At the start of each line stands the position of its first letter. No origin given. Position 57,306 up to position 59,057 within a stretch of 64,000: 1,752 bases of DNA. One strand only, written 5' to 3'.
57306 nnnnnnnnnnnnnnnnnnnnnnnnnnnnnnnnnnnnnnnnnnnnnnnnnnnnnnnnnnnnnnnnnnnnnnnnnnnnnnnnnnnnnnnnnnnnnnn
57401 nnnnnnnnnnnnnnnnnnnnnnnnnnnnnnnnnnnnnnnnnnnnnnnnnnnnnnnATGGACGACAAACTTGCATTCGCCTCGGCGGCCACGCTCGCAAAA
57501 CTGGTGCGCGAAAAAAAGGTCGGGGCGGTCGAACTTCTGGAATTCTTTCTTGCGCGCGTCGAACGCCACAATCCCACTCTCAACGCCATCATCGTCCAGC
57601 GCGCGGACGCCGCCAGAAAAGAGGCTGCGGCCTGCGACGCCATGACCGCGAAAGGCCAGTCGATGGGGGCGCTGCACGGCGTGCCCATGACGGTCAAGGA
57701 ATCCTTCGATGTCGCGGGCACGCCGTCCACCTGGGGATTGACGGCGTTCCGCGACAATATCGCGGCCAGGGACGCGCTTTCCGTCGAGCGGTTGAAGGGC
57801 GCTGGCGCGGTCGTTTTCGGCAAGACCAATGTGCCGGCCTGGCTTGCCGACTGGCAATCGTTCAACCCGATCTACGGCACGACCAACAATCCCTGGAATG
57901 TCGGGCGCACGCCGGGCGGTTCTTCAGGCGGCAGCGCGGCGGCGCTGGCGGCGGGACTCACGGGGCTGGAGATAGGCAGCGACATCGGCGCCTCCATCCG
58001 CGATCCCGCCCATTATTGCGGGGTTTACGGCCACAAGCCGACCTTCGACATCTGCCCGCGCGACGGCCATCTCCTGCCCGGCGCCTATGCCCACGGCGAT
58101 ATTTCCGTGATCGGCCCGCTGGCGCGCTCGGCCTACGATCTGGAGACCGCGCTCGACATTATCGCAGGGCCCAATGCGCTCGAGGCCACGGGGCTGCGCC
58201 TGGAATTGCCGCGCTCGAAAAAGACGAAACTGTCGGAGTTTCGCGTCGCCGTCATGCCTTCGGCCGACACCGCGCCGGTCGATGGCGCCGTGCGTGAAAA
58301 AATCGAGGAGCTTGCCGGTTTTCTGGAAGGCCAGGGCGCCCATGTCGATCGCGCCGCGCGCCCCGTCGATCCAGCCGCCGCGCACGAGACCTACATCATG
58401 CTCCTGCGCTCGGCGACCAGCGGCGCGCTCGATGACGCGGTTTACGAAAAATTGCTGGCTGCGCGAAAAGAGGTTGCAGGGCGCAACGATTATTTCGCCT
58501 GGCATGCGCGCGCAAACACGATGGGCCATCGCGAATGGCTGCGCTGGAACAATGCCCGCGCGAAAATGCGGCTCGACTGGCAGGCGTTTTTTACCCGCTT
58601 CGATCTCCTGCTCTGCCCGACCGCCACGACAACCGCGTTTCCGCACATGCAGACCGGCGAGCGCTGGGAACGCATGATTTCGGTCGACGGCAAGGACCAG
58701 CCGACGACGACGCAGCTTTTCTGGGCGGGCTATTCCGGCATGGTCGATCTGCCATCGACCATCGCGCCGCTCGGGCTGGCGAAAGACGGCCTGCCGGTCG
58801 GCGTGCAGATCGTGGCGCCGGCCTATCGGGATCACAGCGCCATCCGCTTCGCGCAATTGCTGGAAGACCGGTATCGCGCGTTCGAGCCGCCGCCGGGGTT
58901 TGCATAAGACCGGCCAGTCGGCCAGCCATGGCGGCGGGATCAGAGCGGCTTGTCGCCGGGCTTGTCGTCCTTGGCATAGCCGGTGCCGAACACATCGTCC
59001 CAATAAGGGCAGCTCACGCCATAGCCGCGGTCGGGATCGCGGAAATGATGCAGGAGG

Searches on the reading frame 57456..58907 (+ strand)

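Call 11: search_protein_families(library=pfam, proteins=[window:57456-58907:+], max_evalue=0.001)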
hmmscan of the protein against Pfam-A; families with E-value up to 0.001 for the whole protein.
window:57456-58907:+ (483 aa): 1 family
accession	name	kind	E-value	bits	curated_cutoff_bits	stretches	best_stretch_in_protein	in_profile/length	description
PF01425.27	Amidase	-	1.1e-95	321.8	27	1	26-461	1-443/445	Amidase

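Call 31: search_protein_families(library=ncbifam, proteins=[window:57456-58907:+], max_evalue=0.00001)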
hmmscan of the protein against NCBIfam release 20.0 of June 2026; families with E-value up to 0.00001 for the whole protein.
window:57456-58907:+ (483 aa): 26 families (the best 25 are shown)
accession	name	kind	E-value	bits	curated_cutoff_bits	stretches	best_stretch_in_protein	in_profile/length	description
NF004816.0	PRK06170.1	equivalog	6.9e-184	612.1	503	1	3-480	7-489/493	amidase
NF005687.0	PRK07487.1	subfamily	2.2e-91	307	428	1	8-476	8-459/468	amidase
NF005686.0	PRK07486.1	subfamily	7.1e-78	262.4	465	1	4-471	10-471/486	amidase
NF004815.0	PRK06169.1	equivalog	7.2e-74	249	506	1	5-474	7-460/471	amidase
NF005450.0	PRK07042.1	equivalog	6e-70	236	458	1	9-473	8-452/464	amidase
NF009119.0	PRK12470.1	equivalog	6.4e-68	229.9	498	1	4-471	5-450/462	amidase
NF006631.0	PRK09201.1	equivalog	1.2e-67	228.6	461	1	5-471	4-453/466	AtzE family amidohydrolase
TIGR02715.1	amido_AtzE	subfamily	1.8e-67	228.2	425.75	1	10-471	2-446/452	AtzE family amidohydrolase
NF004717.0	PRK06061.1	equivalog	8.6e-59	199.5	498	1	9-474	18-468/483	amidase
TIGR00132.1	gatA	equivalog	4.3e-56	190.6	481.1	2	14-320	2-303/466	Asp-tRNA(Asn)/Glu-tRNA(Gln) amidotransferase subunit GatA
NF005688.0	PRK07488.1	equivalog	8.7e-56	189.8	532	1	4-254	7-256/474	indoleacetamide hydrolase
NF005460.0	PRK07056.1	subfamily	8.2e-47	160.2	447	1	7-471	7-451/457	amidase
NF005899.0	PRK07869.1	equivalog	5.4e-44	150.8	418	1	2-471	9-460/471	amidase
NF005565.0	PRK07235.1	subfamily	6.3e-44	150.5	545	1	55-472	70-500/506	amidase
NF004766.0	PRK06102.1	equivalog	6.6e-43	147.4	559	1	6-470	6-448/455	amidase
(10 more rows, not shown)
